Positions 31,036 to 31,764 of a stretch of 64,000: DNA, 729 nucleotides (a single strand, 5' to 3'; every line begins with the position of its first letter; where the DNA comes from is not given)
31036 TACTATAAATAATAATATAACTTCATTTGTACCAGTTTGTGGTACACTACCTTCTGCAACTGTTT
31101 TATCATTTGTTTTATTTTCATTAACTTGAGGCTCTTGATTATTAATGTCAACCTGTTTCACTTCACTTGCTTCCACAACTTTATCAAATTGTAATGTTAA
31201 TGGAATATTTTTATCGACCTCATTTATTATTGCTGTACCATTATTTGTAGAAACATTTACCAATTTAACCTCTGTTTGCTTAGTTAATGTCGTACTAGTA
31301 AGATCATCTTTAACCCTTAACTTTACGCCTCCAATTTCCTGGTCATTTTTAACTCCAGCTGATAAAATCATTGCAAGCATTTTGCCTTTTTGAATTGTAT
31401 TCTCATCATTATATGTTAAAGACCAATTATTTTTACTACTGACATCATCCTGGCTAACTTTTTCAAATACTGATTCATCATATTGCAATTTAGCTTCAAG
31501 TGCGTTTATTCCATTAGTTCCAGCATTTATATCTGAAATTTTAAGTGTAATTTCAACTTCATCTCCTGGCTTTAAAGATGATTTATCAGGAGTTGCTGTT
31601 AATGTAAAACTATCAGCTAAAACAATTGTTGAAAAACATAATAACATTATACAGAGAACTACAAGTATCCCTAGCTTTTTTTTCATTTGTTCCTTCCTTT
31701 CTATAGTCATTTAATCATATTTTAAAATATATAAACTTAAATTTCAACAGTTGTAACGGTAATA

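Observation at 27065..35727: Compact five-gene cohesin/dockerin surface-assembly cluster with no recognisable enzymes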

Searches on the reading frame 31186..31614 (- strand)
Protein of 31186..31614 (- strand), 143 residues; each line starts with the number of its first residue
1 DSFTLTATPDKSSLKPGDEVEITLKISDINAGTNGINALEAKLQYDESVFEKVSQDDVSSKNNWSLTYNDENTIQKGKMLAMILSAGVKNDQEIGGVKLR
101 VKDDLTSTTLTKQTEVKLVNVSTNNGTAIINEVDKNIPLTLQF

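Call 23: search_solved_structures(query=A2, max_evalue=1, show_alignments=2)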
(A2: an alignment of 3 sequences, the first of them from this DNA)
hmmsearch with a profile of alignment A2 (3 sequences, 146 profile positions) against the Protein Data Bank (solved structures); distinct sequences matched with E-value up to 1: 0.

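Call 24: search_protein_families(library=pfam, alignment_id=A2, max_evalue=10)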
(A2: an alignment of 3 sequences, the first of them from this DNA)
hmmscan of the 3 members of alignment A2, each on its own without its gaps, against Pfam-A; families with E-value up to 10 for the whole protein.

A. member 1, seq(143 aa): 2 families
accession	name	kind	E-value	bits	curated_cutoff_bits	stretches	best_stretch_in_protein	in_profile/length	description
PF00963.24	Cohesin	-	4.5e-10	40.3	24.1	1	7-132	3-130/139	Cohesin domain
PF02752.27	Arrestin_C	-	0.0043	17.8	27.7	1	3-110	5-98/137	Arrestin (or S-antigen), C-terminal domain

B. families by the number of members that match (of 3 scanned): 4 families
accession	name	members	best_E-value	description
PF00963.24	Cohesin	3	4.5e-10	Cohesin domain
PF02752.27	Arrestin_C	1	0.0043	Arrestin (or S-antigen), C-terminal domain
PF17961.7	Big_8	1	0.11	Bacterial Ig domain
PF11501.13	bCoV_NSP1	1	0.16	Betacoronavirus replicase NSP1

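Call 32: search_protein_representatives(alignment_id=A2)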
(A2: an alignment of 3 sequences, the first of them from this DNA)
Query: 3 sequences, 146 profile positions. Proteins with E-value up to 0.001 (for the whole library): 789; up to 1e-10: 279; up to 1e-30: 44. The best 150 are listed.
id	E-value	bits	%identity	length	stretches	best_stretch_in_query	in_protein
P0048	7.3e-65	233.7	-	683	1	1-145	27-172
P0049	1.4e-64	232.8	-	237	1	1-146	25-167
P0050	1.4e-49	184.2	-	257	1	9-145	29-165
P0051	5.2e-44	166.1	-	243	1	2-141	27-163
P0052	9.2e-44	165.3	-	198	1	1-146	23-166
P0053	3.6e-41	156.9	-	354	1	1-145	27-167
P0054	1.6e-40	154.7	-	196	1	2-145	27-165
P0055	3.2e-40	153.8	-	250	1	2-145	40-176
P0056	8.2e-40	152.5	-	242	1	1-142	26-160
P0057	3.8e-39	150.3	-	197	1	1-145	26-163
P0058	1.2e-38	148.8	-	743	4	2-143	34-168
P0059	8.6e-38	145.9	-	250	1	1-142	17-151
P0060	2.4e-37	144.5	-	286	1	2-143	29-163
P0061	3.0e-37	144.1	-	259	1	1-142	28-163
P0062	1.2e-36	142.2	-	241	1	12-144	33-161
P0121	2.0e-26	109.1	-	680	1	2-143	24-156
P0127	8.2e-26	107.1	-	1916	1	3-142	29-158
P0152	6.3e-22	94.5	-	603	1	1-144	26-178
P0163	4.7e-20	88.4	-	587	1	2-140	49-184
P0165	5.3e-20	88.2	-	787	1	2-140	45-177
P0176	9.3e-19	84.2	-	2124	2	12-141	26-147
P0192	9.7e-17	77.6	-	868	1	2-142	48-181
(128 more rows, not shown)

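Call 35: find_related_loci(query=A2, collection=genome_contigs, flank=10000)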
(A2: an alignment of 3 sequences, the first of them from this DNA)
Query A2 (143 aa) in genome_contigs; peptide patterns used: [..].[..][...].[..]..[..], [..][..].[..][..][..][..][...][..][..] (x = any residue, [..] = any of these).
468 stretches matched a pattern; 7 encode a relative of the query (tblastn E <= 1e-3); 7 distinct loci.
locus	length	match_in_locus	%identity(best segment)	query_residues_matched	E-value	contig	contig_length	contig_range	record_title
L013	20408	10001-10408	42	3-142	7e-34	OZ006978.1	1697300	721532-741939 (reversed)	MAG: uncultured Clostridia bacterium isolate 6755_HET_CTRL_s226.ctg000285l_hifiasm_large MAG genome assembly, chromosome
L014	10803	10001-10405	44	3-141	4e-32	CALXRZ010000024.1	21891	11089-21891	MAG: uncultured Clostridia bacterium isolate BRZ_HM__bin72 genome assembly, contig: BRZ_HM__NODE_2278_length_21891_cov_1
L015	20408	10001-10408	44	2-141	3e-31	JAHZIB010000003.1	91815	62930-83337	MAG: Clostridiales bacterium isolate HRGM_Genome_3375 HRGM_Genome_3375_3, whole genome shotgun sequence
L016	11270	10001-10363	46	2-126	8e-31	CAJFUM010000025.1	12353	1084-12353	uncultured Clostridia bacterium isolate Coassembly_mag_5 genome assembly, contig: MAGpy_11413_min2k_bin_5_fak87_694977,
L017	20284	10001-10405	39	3-141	5e-28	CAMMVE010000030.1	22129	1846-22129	MAG: uncultured Clostridium sp. isolate ERR4836027_bin.15_MetaWRAP_v1.1_MAG genome assembly, contig: NODE_1139_length_22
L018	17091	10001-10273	37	12-107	2e-14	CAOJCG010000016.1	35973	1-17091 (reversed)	MAG TPA_asm: uncultured Clostridiaceae bacterium isolate SRR13428083_bin.1_metawrap_v1.3_MAG genome assembly, contig: NO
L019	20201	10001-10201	34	4-71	4e-5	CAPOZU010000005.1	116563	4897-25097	MAG TPA_asm: uncultured Clostridia bacterium isolate MGBC103331 genome assembly, contig: MGBC103331.5, whole genome shot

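Call 39: search_protein_families(library=pfam, proteins=[L015:3387-6566:+, L015:6529-9813:+, L017:3981-6443:+, L017:6465-9674:+, L019:4954-9678:+, L013:4090-6609:+, L015:2-3073:+], max_evalue=0.01)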
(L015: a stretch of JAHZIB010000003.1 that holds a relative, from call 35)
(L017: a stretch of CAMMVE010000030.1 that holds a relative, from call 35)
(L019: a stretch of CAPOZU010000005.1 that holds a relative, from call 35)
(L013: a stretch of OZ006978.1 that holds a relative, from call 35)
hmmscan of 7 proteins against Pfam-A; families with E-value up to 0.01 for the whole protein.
L015:3387-6566:+ (1059 aa): 4 families
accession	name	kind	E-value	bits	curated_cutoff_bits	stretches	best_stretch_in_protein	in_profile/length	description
PF19077.6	Big_13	-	4.4e-12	46.8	27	2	837-884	50-98/102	Bacterial Ig-like domain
PF00404.24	Dockerin_1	-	4.1e-09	36.9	22.9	1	144-199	2-55/57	Dockerin type I domain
PF18981.6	InlK_D3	-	1e-05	25.9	25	0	568-597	44-73/75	Internalin K domain (D3/D4)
PF17957.7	Big_7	-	0.003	18.6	24.1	1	811-865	14-68/70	Bacterial Ig domain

L015:6529-9813:+ (1094 aa): 0 families

L017:3981-6443:+ (820 aa): 4 families
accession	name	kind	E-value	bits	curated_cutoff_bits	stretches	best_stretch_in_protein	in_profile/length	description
PF00404.24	Dockerin_1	-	7e-07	29.8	22.9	1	106-162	2-56/57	Dockerin type I domain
PF19077.6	Big_13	-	9.9e-07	29.6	27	1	293-358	40-101/102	Bacterial Ig-like domain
PF00801.26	PKD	-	3.8e-05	24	23.5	0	581-639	24-75/80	PKD domain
PF07495.19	Y_Y_Y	-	0.0053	17.1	26.6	0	585-639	3-56/65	Y_Y_Y domain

L017:6465-9674:+ (1069 aa): 3 families
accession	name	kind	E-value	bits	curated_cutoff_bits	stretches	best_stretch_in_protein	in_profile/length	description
PF00386.27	C1q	-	7.1e-05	23.5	23.7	0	863-909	20-66/127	C1q domain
PF18175.6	HU-CCDC81_bac_2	-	0.0013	19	35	0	787-815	33-61/70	CCDC81-like prokaryotic HU domain 2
PF11138.13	DUF2911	-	0.006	16.9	27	0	115-168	54-108/145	Protein of unknown function (DUF2911)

L019:4954-9678:+ (1574 aa): 15 families
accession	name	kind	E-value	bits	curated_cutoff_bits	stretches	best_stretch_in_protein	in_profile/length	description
PF12799.13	LRR_4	-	1.8e-24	85.7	27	4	1069-1103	1-36/44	Leucine Rich repeats (2 copies)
PF13855.12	LRR_8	-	2.4e-16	59.7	27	3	94-150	1-58/61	Leucine rich repeat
PF00404.24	Dockerin_1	-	1.8e-07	31.7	22.9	1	1507-1558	1-52/57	Dockerin type I domain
PF13516.12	LRR_6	-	9.7e-07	28.8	23.4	0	1067-1082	1-16/24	Leucine Rich repeat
PF00560.39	LRR_1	-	6.2e-06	25.8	20.6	0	95-108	1-14/23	Leucine Rich Repeat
PF16515.11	HIP1_clath_bdg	-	1.7e-05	25.6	28.8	1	698-789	7-99/99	Clathrin-binding domain of Huntingtin-interacting protein 1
PF23952.1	LRR_EndoS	-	1.8e-05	25.4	27.9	1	75-162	26-103/116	Endo-beta-N-acetylglucosaminidase EndoS LRR domain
PF00038.26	Filament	-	5.9e-05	23.3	40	1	610-790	73-258/313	Intermediate filament protein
PF14362.11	DUF4407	-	6.5e-05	22.8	31.3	0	418-562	131-255/297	Domain of unknown function (DUF4407)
PF23598.1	LRR_14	-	0.00085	18.6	40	1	76-153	4-82/353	Leucine-rich repeat region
PF08614.16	ATG16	-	0.0011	19.6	33.7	0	667-789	34-163/200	Autophagy protein 16 (ATG16)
PF25764.1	KIF21A_4th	-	0.0029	17.7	33.1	1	517-659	12-154/183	KIF21A-like domain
PF02368.24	Big_2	-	0.003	17.9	22.8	1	1263-1329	4-67/79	Bacterial Ig-like domain (group 2)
PF08647.16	BRE1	-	0.0085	16.6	27.9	1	406-469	3-66/95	BRE1 E3 ubiquitin ligase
PF06818.20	Fez1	-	0.0089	17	34.4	0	386-475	11-99/199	Fez1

L013:4090-6609:+ (839 aa): 5 families
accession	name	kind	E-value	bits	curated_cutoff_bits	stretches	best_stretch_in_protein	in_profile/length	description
PF00404.24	Dockerin_1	-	9.9e-08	32.5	22.9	1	120-175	2-55/57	Dockerin type I domain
PF19077.6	Big_13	-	2.5e-07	31.6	27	0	628-658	68-98/102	Bacterial Ig-like domain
PF07495.19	Y_Y_Y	-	0.00075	19.8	26.6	1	604-658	8-60/65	Y_Y_Y domain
PF16967.11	TcfC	-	0.0058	16.6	29.4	0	606-646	15-55/68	E-set like domain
PF13499.12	EF-hand_7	-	0.0073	17.1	30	0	121-168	12-61/67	EF-hand domain pair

L015:2-3073:+ (1023 aa): 2 families
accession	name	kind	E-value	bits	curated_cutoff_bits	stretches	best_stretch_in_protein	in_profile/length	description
PF17210.9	SdrD_B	-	2.9e-09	37.5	29.7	1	403-499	13-103/112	SdrD B-like domain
PF13620.12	CarboxypepD_reg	-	0.00084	20.1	32.3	0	406-466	6-59/82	Carboxypeptidase regulatory-like domain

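Call 60: find_encoding_contigs(protein=P0052, flank=10000, max_places=3)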
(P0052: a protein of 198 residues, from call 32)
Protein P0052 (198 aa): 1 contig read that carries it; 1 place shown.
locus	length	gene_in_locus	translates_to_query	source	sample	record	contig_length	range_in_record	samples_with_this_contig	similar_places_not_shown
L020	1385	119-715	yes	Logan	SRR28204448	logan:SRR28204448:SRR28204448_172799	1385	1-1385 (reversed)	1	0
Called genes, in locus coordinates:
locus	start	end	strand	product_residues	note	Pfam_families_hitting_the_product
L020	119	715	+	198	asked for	-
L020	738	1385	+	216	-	?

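Call 62: find_encoding_contigs(protein=P0152, flank=10000, max_places=3)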
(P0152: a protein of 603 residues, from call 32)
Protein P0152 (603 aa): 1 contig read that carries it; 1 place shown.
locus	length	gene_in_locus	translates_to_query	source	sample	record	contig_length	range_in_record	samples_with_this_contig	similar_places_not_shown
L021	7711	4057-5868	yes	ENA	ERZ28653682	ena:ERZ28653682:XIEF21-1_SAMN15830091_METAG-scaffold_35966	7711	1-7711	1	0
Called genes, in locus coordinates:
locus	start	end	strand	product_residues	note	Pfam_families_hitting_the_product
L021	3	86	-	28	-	?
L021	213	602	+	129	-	PF09685:MamF_MmsF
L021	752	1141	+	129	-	PF09685:MamF_MmsF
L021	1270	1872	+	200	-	-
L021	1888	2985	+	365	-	PF00404:Dockerin_1 (weak), PF02368:Big_2 (faint)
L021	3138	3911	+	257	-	-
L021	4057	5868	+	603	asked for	PF02368:Big_2, PF22359:Big-like (weak)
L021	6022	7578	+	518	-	PF00404:Dockerin_1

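Call 63: find_encoding_contigs(protein=P0054, flank=10000, max_places=3)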
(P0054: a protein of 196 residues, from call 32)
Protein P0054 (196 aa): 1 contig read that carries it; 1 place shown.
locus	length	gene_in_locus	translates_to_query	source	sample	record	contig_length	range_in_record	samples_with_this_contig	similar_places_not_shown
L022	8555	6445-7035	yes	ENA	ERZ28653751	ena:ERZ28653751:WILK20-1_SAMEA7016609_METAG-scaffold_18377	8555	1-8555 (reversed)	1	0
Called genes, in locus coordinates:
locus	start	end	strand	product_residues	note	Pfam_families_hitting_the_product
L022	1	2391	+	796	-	?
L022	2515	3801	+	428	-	PF01979:Amidohydro_1, PF07969:Amidohydro_3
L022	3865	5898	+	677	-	PF24898:GGDEF_GdpP, PF01368:DHH, PF02272:DHHA1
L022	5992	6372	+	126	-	PF09685:MamF_MmsF, PF02674:Colicin_V (weak)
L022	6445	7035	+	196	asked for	-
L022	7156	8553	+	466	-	?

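Call 74: search_protein_families(library=pfam, proteins=[P0127, P0165, P0163, P0192, P0176, P0121], max_evalue=0.0001)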
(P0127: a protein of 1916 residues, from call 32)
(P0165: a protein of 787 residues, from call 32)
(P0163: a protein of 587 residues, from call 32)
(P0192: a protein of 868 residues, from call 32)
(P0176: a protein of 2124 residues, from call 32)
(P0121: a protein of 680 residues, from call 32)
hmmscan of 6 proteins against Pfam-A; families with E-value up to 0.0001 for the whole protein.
P0127 (1916 aa): 3 families
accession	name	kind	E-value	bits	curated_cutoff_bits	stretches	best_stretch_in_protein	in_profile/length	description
PF13290.12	CHB_HEX_C_1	-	4.1e-08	33.5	22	1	730-779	7-57/67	Chitobiase/beta-hexosaminidase C-terminal domain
PF25059.1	FN3_DSCAM-DSCAML_C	-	3.5e-07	30.9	39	0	1044-1088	34-77/89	DSCAM/DSCAML C-terminal Fn3-like domain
PF13287.12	Fn3_assoc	-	7.5e-06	26.4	23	1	735-773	1-40/59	Fn3 associated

P0165 (787 aa): 3 families
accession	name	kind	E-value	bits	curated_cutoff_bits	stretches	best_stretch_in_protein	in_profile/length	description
PF09479.16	Flg_new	-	1.1e-14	54.7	27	2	604-652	1-45/65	Listeria-Bacteroides repeat domain (List_Bact_rpt)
PF18998.6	Flg_new_2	-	2e-07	31.3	23.6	0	604-676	1-72/73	Divergent InlB B-repeat domain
PF00963.24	Cohesin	-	2.3e-07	31.5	24.1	1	52-167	3-123/139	Cohesin domain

P0163 (587 aa): 0 families

P0192 (868 aa): 1 family
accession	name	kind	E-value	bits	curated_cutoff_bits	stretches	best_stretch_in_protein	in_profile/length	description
PF00963.24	Cohesin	-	3.6e-05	24.4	24.1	1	60-168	10-122/139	Cohesin domain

P0176 (2124 aa): 5 families
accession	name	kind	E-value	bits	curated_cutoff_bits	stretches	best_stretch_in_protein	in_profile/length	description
PF25059.1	FN3_DSCAM-DSCAML_C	-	5.3e-15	56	39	0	1624-1667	34-80/89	DSCAM/DSCAML C-terminal Fn3-like domain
PF23608.1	Ig_ILCR1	-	2.7e-06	27.9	27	0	1628-1654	62-88/114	ILCR1 Ig-like domain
PF19077.6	Big_13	-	1.6e-05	25.8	27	0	2005-2054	47-101/102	Bacterial Ig-like domain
PF00041.27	fn3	-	1.7e-05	25.4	25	0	1612-1658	29-75/84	Fibronectin type III domain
PF13750.12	Big_3_3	-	4.3e-05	23.7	27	0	1634-1664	113-143/157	Bacterial Ig-like domain (group 3)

P0121 (680 aa): 1 family
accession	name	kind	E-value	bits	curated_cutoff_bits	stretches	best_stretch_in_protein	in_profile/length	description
PF18760.7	ART-PolyVal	-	2.7e-12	48.1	31.2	1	522-635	1-140/140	ADP-Ribosyltransferase in polyvalent proteins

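Call 77: search_solved_structures(query=A6, max_evalue=10, show_alignments=1)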
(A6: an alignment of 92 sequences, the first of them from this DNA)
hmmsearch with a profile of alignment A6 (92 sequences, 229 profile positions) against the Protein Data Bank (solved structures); distinct sequences matched with E-value up to 10: 25.
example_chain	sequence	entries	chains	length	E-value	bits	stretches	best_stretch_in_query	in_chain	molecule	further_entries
1g1k_A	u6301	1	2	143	4.5e-06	29.7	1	29-140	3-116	SCAFFOLDING PROTEIN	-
2vn5_A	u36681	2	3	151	5e-06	29.6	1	29-140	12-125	SCAFFOLDING PROTEIN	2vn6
1aoh_A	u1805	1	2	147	0.00013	25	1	30-78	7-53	Cellulosomal-scaffolding protein A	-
5nrk_A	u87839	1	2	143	0.00028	23.9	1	29-139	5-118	Endoglucanase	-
5nrm_A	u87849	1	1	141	0.00033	23.7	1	29-139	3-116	Endoglucanase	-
4dh2_A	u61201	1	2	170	0.00044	23.2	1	23-129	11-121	Cellulosome anchoring protein cohesin region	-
3ul4_A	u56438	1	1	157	0.0012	21.8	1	35-155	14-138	Cellulosome-anchoring protein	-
4ums_A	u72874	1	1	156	0.071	16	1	31-129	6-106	CELLULOSOMAL ANCHORING SCAFFOLDIN B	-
8wrz_L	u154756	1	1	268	0.075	15.9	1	1-48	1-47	scfv30 light chain, scfv30 heavy chain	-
6mwn_D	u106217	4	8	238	0.09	15.7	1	1-48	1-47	Fab HAVx Light Chain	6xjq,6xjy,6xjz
6ww5_F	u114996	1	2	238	0.09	15.7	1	1-48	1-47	Fab84 Light Chain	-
7lo7_L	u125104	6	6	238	0.09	15.7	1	1-48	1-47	Fab25 Light Chain | Fab36 Light Chain | NabFab LC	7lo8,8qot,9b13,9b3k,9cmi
8dp3_L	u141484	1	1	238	0.09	15.7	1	1-48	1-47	Fab BL3-6 Light Chain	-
9ihc_L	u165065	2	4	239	0.09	15.7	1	1-48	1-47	COP-2 antibody light chain | COP-2 Light chain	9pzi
9yxv_D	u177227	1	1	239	0.09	15.7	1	1-48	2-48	sfFab18 light chain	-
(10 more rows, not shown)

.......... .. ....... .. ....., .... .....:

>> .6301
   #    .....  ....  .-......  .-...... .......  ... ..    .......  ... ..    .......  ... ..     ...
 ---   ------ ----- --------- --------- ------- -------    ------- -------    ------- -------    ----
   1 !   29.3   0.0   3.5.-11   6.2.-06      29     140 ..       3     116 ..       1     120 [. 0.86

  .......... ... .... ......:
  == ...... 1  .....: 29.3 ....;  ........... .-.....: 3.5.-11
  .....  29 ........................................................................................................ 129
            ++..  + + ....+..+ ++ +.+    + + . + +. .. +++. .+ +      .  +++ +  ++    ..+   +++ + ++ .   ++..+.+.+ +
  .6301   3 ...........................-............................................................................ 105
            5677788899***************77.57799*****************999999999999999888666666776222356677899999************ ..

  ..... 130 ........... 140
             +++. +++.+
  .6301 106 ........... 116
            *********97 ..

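Call 81: search_protein_families(library=pfam, proteins=[L021:6022-7578:+, L022:7156-8553:+, L021:1888-2985:+, L015:6529-9813:+], max_evalue=1)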
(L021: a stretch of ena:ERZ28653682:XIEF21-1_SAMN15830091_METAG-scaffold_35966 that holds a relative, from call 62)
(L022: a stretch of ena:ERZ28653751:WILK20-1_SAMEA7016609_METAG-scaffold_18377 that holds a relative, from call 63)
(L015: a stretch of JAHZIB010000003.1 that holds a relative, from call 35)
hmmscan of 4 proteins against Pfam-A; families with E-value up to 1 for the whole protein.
L021:6022-7578:+ (518 aa): 3 families
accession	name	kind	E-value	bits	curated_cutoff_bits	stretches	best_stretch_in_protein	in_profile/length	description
PF00404.24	Dockerin_1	-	7.8e-12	45.7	22.9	1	116-171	2-54/57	Dockerin type I domain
PF07679.22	I-set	-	0.023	15.2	23.7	0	278-318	23-63/90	Immunoglobulin I-set domain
PF18161.7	ISP1_C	-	0.27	11.6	25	0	413-468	47-102/107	ISP1 C-terminal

L022:7156-8553:+ (466 aa): 7 families
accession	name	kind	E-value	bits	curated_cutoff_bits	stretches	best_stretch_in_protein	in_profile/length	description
PF13629.12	T2SS-T3SS_pil_N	-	1.7e-05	24.8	23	2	315-344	28-56/72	Pilus formation protein N terminal region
PF24902.1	Ig_NUP210_9th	-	0.00011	22.7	27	1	218-256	24-62/79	NUP210, Ig-like domain 9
PF00404.24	Dockerin_1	-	0.00061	20.4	22.9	2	120-177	2-55/57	Dockerin type I domain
PF00684.25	DnaJ_CXXCXGXG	-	0.002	18.8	32.7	1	367-419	8-62/65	DnaJ central domain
PF23560.1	GBD_Hemicentin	-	0.0025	18.1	27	1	209-265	38-94/100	Hemicentin galactose-binding domain-like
PF23926.2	LtfC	-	0.41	11.7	27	1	232-277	45-82/100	LtfC-like, beta-sandwich domain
PF20833.2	RNase_E_G_Thio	-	0.5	11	26.8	0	447-458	2-13/86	RNase E/G, Thioredoxin-like domain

L021:1888-2985:+ (365 aa): 5 families
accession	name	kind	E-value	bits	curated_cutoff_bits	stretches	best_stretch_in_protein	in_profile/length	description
PF00404.24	Dockerin_1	-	1e-08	35.7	22.9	2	123-181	2-57/57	Dockerin type I domain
PF02368.24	Big_2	-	5.7e-06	26.6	22.8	1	210-268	23-78/79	Bacterial Ig-like domain (group 2)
PF13629.12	T2SS-T3SS_pil_N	-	0.00058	20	23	1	314-345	27-57/72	Pilus formation protein N terminal region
PF23560.1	GBD_Hemicentin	-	0.031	14.6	27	1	210-263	38-92/100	Hemicentin galactose-binding domain-like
PF24902.1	Ig_NUP210_9th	-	0.037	14.6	27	0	221-256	25-62/79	NUP210, Ig-like domain 9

L015:6529-9813:+ (1094 aa): 5 families
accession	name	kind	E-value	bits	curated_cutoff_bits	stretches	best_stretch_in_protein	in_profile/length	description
PF02920.21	Integrase_DNA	-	0.019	15.3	27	0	828-857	20-50/70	DNA binding domain of tn916 integrase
PF24893.1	DUF7743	-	0.028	14.6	27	1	934-1013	1-80/120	Domain of unknown function (DUF7743)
PF00386.27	C1q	-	0.047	14.3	23.7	0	818-857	32-72/127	C1q domain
PF15016.13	C5orf34_C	-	0.09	13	27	1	793-816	35-58/82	C5orf34 C-terminal domain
PF17936.7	Big_6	-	0.52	11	27.6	0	743-764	55-76/83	Bacterial Ig domain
